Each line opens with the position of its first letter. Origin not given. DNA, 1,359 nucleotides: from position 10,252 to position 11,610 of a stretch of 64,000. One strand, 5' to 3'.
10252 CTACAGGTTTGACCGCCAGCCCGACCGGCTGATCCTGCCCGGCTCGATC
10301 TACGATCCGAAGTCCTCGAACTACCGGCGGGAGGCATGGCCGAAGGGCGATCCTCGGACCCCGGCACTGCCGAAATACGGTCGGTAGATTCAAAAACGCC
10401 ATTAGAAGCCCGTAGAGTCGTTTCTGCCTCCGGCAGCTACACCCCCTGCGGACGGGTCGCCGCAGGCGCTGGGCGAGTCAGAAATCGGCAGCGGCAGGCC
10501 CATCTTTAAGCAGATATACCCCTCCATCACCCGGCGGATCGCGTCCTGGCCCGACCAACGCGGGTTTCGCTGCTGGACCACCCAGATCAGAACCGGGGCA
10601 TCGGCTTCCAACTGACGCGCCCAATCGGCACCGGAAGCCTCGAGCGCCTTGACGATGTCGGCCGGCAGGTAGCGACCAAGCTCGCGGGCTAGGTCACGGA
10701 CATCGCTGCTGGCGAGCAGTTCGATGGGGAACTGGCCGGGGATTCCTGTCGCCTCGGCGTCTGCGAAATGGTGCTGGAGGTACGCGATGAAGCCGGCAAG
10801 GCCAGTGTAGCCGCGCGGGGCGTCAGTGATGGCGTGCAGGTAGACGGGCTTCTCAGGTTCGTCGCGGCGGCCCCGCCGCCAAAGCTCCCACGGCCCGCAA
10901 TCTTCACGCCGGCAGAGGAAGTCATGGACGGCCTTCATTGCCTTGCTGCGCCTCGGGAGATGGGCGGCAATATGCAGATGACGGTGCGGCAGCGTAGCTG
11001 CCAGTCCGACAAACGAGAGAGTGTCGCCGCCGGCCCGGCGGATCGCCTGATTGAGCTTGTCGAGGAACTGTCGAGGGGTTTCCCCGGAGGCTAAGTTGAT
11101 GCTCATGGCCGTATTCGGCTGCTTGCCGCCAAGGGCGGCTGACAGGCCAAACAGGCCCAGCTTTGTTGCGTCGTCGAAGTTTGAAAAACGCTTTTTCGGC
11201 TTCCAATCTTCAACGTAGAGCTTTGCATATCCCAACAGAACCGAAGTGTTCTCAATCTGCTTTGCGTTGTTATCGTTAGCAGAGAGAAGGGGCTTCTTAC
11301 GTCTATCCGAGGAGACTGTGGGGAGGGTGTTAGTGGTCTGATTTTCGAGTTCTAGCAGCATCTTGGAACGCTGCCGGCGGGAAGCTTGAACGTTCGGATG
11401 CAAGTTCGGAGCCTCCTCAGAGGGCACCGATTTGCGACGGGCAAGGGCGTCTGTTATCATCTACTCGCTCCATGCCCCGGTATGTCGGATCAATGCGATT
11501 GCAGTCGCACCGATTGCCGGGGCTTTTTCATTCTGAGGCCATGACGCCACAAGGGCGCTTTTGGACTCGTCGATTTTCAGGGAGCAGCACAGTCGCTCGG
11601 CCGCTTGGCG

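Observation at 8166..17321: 9.1-kb tRNA-Gln element combining a tyrosine integrase, candidate HUH Rep, serine recombinase and unknown operon: possible new satellite or integrative-plasmid family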

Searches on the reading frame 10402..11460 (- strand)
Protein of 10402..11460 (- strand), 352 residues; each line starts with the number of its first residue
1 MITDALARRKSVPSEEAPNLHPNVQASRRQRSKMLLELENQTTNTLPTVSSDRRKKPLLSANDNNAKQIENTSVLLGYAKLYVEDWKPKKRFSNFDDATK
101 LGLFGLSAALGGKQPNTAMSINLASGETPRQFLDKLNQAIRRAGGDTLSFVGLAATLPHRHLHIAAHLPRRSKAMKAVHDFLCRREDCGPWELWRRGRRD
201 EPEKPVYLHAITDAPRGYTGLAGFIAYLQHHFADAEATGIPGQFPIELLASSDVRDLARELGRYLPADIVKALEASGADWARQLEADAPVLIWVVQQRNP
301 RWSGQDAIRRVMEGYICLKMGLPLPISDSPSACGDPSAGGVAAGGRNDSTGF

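Call 8: search_protein_families(library=pfam, proteins=[window:10402-11460:-], max_evalue=0.1)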
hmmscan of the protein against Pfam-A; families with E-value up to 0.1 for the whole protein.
window:10402-11460:- (352 aa): 0 families

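Call 9: search_protein_families(library=padloc, proteins=[window:10402-11460:-], max_evalue=0.1)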
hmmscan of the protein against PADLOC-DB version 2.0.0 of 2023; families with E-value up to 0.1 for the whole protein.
window:10402-11460:- (352 aa): 1 family
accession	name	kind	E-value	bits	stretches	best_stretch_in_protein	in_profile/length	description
PDLC04048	PD-T4-6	-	0.0061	14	1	13-75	262-324/354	-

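Call 10: search_protein_families(library=phrogs, proteins=[window:10402-11460:-], max_evalue=0.1)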
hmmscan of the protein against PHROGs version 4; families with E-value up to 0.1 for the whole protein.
window:10402-11460:- (352 aa): 1 family
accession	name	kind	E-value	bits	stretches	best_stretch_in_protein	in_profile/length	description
phrog_24033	-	unknown function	0.015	16.7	1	119-179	33-90/111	-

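Call 11: search_protein_families(library=ncbifam, proteins=[window:10402-11460:-], max_evalue=0.1)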
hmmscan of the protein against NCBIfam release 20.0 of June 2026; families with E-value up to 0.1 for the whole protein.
window:10402-11460:- (352 aa): 0 families

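Call 13: find_encoding_contigs(protein=window:10402-11460:-, flank=10000, max_places=8)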
Protein window:10402-11460:- (352 aa): no gene with exactly this product is on record in the collection.

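Call 14: find_homologous_proteins(query=window:10402-11460:-, max_evalue=0.001)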
Query window:10402-11460:- (352 aa): 2 proteins with E <= 0.001 among 8000 candidates.
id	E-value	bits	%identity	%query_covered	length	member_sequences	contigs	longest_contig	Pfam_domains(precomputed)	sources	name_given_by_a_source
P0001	2.3e-224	762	100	95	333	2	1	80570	-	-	-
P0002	8.2e-74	267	42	90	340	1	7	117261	-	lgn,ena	-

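Call 15: find_encoding_contigs(protein=P0002, flank=10000, max_places=6)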
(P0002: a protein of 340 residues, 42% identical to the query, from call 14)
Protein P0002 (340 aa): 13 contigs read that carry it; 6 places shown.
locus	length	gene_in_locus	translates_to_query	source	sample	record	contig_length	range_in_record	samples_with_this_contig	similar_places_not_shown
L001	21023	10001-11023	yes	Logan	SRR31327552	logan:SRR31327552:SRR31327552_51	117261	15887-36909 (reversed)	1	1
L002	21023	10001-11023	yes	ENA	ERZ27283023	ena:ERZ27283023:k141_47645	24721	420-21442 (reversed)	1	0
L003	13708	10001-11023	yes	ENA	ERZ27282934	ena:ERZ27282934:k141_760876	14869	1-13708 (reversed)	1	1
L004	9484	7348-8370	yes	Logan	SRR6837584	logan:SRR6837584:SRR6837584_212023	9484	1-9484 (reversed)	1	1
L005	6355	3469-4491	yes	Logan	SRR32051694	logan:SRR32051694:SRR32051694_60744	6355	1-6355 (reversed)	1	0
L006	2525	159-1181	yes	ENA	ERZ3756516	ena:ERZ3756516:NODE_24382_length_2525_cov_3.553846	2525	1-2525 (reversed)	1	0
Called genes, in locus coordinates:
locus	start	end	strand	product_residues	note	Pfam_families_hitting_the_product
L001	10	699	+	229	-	-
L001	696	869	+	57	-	-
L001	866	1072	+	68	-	-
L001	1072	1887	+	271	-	-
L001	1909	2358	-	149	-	-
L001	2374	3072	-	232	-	PF00239:Resolvase, PF07508:Recombinase (faint)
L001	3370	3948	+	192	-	PF04883:HK97-gp10_like (faint)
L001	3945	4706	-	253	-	PF13340:DUF4096, PF01609:DDE_Tnp_1, PF13359:DDE_Tnp_4 (weak), PF13586:DDE_Tnp_1_2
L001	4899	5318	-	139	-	PF00190:Cupin_1 (weak), PF02311:AraC_binding (weak), PF05899:Cupin_3 (weak), PF07883:Cupin_2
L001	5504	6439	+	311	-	PF00126:HTH_1, PF03466:LysR_substrate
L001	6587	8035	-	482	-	-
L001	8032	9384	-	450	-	PF14280:DUF4365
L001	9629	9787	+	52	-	-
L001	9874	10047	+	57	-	-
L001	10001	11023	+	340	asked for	-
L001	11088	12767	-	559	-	PF20172:DUF6538, PF00589:Phage_integrase (weak)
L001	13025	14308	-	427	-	PF05958:tRNA_U5-meth_tr, PF05175:MTS (weak)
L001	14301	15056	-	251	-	PF01479:S4 (weak), PF01728:FtsJ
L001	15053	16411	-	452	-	PF01554:MatE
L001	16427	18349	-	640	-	PF13292:DXP_synthase_N, PF00456:Transketolase_N (faint), PF00676:E1_dh (weak), PF02779:Transket_pyr, PF02780:Transketolase_C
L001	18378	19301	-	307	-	PF00348:polyprenyl_synt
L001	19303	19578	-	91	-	PF02609:Exonuc_VII_S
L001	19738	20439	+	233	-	PF04366:Ysc84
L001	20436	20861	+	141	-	PF11697:DUF3293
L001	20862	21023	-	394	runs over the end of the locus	PF00108:Thiolase_N, PF02803:Thiolase_C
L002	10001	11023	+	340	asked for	-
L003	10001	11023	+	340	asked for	-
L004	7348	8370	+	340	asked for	-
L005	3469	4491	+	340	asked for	-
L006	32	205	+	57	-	-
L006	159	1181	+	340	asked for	-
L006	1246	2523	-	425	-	?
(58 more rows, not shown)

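Call 16: find_encoding_contigs(protein=P0001, flank=10000, max_places=4)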
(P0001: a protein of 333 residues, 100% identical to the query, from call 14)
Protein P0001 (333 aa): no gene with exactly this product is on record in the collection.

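Call 29: search_protein_representatives(alignment_id=A1)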
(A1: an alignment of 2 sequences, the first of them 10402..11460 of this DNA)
Query: 2 sequences, 352 profile positions. Proteins with E-value up to 0.001 (for the whole library): 19; up to 1e-10: 12; up to 1e-30: 4. The best 19 are listed.
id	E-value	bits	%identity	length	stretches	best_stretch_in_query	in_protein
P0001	2.1e-198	674.7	-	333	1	20-352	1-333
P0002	1.4e-194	662.1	-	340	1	1-351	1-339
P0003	1.3e-34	136.0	-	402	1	80-255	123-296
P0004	5.1e-31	124.2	-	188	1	123-271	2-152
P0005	5.8e-27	110.9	-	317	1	79-272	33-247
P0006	7.8e-23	97.3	-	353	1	89-262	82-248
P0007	1.8e-18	83.0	-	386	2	42-264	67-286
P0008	3.0e-18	82.2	-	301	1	76-270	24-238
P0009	8.2e-17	77.5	-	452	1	87-262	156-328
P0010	1.0e-13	67.3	-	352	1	90-262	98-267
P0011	1.4e-12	63.6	-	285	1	90-263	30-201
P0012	4.3e-11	58.7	-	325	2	88-188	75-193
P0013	1.6e-08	50.3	-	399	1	86-318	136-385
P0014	2.1e-07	46.5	-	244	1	81-224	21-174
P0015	2.4e-07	46.4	-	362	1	106-236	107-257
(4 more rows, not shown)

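Call 32: search_solved_structures(query=A2, max_evalue=10)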
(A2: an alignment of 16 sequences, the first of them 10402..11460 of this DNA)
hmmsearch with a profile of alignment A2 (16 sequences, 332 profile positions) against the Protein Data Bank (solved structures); distinct sequences matched with E-value up to 10: 1.
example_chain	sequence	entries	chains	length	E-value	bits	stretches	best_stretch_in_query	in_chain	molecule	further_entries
8fje_A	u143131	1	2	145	2.7e-05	26.9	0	149-174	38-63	E8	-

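Call 33: search_protein_families(library=pfam, alignment_id=A2, max_evalue=1)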
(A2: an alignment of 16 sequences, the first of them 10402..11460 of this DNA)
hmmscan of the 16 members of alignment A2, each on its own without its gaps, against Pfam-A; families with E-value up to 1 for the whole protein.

A. member 1, window:10402-11460:- (352 aa): 0 families

B. families by the number of members that match (of 16 scanned): 2 families
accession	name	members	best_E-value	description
PF05840.19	Phage_GPA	1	0.19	Bacteriophage replication gene A protein (GPA)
PF01638.23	HxlR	1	0.3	HxlR-like helix-turn-helix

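Call 39: find_encoding_contigs(protein=P0003, flank=10000, max_places=3)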
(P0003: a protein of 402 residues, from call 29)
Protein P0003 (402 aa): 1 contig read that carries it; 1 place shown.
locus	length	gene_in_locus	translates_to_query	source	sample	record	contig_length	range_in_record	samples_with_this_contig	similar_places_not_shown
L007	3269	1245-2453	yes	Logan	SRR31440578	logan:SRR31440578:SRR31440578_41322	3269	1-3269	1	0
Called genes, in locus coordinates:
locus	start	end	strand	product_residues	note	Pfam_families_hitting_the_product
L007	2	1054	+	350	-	?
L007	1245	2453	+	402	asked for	-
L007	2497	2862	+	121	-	-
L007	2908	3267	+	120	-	?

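Call 40: find_encoding_contigs(protein=P0005, flank=10000, max_places=3)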
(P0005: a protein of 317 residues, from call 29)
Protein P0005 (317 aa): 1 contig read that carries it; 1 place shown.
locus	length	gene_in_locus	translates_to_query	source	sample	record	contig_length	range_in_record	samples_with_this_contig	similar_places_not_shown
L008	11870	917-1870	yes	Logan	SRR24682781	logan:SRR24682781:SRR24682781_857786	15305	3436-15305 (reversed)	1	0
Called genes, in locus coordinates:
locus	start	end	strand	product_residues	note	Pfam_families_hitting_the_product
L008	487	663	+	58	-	PF12728:HTH_17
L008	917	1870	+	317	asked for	-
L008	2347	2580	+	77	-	-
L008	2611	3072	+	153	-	-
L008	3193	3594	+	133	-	-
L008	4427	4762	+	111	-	-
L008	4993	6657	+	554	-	-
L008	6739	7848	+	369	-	PF01381:HTH_3, PF12844:HTH_19 (weak), PF13560:HTH_31, PF06114:Peptidase_M78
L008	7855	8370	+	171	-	-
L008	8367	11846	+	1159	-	PF00271:Helicase_C (weak)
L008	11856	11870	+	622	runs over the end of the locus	PF09369:MZB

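Call 41: find_encoding_contigs(protein=P0009, flank=10000, max_places=3)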
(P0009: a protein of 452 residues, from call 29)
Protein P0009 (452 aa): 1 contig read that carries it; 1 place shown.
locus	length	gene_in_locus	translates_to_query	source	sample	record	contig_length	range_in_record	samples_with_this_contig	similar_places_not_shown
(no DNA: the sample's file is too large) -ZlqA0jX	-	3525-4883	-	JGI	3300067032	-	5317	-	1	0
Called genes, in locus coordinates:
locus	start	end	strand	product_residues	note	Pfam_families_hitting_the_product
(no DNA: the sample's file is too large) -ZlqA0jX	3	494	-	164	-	?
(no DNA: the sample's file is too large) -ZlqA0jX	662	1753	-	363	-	PF18739:HEPN_Apea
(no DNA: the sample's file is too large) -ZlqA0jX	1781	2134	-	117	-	-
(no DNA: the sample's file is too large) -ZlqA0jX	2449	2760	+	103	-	PF02586:SRAP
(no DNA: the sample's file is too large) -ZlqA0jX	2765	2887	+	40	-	-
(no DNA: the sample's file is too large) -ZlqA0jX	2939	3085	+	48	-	-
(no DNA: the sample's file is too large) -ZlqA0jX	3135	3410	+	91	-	-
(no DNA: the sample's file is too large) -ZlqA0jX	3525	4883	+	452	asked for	-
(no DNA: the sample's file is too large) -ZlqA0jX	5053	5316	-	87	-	?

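Call 42: predict_structure(alignment_id=A2)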
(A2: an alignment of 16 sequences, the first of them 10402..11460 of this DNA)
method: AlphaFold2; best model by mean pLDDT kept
length: 352 residues; sequences in the alignment: 16
mean_pLDDT: 71.6   pTM: 0.59
mean pLDDT of the five models: 71.6, 69.9, 69.4, 67.9, 67.0
residues with pLDDT >= 90: 119; 70-90: 87; 50-70: 56; < 50: 90
segments of 3 or more residues with pLDDT < 50: 1-26, 36-73, 328-352
pLDDT, mean of each block of 10 residues (from residue 1): 36 33 46 51 33 41 42 56 81 93 91 91 94 98 97 88 96 97 96 87 88 72 90 82 84 94 78 56 65 78 80 68 55 43 36 30
secondary structure, 60 per line:
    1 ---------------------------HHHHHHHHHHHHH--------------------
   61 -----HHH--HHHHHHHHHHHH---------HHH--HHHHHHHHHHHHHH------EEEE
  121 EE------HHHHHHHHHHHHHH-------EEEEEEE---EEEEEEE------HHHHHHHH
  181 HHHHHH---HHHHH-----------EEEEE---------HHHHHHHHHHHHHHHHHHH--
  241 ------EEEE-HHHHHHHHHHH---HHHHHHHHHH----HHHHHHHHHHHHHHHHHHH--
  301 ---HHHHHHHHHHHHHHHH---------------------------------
elements in order: H28-40 H71-82 H97-110 E117-122 H129-142 E150-156 E160-166 H173-186 H190-194 E206-210 H220-238 E247-250 H252-262 H266-275 H280-298 H304-319

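Call 44: fold_search(model_id=the predicted structure, library=pdb)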
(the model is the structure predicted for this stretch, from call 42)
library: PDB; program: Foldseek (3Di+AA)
matches with E <= 10: 974; with E <= 0.001: 0
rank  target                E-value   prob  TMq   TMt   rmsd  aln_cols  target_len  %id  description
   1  2dgx_MODEL_1_A        4.6e-02  0.91  0.17  0.46   6.7       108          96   13  Solution structure of the RNA recognition motif in KIAA0430 protein (released 2006-09-16)
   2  2cqi_MODEL_1_A        9.8e-02  0.69  0.16  0.42   6.7       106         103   17  Solution structure of the RNA binding domain of Nucleolysin TIAR (released 2005-11-20)
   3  1uut_A                1.1e-01  0.38  0.19  0.31  10.9       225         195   11  The Nuclease Domain of Adeno-Associated Virus Rep Complexed with the RBE' Stemloop of the Viral Inverted Terminal Repe (released 2004-02-19)
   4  6m7y_A                1.2e-01  0.38  0.19  0.08  16.6       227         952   10  Dehydratase, NisB, bound to a non-eliminable substrate analog (released 2019-08-14)
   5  6eld                  1.6e-01  0.35  0.15  0.38  12.9       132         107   15  Crystal structure of TIA-1 RRM1 in complex with U1C (released 2018-10-24)
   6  6nx5_A                1.7e-01  0.44  0.14  0.41   6.9        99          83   16  Crystal structure of the RRM domain of S. pombe Puf1 in the P21 space group (released 2019-07-03)
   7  8srr_B                1.8e-01  0.21  0.14  0.28  12.2       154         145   14  Cryo-EM structure of the CBC-ALYREF complex (released 2024-09-25)
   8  2rra_MODEL_1_A        1.9e-01  0.28  0.14  0.36   9.1       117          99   14  Solution structure of RNA binding domain in human Tra2 beta protein in complex with RNA (GAAGAA) (released 2011-04-27)
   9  6gbm_MODEL_1_B        2.5e-01  0.30  0.14  0.35   7.9       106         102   14  Solution structure of FUS-RRM bound to stem-loop RNA (released 2019-02-20)
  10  4cyu_B                2.5e-01  0.25  0.15  0.26   7.8       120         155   15  Staphylococcus aureus 7,8-Dihydro-6-hydroxymethylpterin- pyrophosphokinase in complex with AMPCPP (released 2015-01-28)
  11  5axk_B                2.5e-01  0.08  0.13  0.17  17.3       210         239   14  Crystal structure of Thg1 like protein (TLP) (released 2016-08-03)
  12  8ejz_A                2.6e-01  0.16  0.14  0.16  11.0       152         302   16  [4+2] Aza-Cyclase Y293F variant (released 2022-11-23)
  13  9bc5_C                2.6e-01  0.15  0.18  0.15  21.2       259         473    8  AAV-2 Rep68-AAVS1 heptameric complex (released 2025-02-12)
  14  8d0b_D                2.6e-01  0.06  0.10  0.09  18.6       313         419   10  Human CST-DNA polymerase alpha/primase preinitiation complex bound to 4xTEL-foldback template (released 2022-06-22)
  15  1whx_MODEL_1_A        2.8e-01  0.51  0.15  0.38   6.7       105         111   15  Solution structure of the second RNA binding domain from hypothetical protein BAB23448 (released 2004-11-28)
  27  2ec2_A                3.4e-01  0.21  0.15  0.32  11.3       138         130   11  Crystal structure of transposase from Sulfolobus tokodaii (released 2007-02-27)
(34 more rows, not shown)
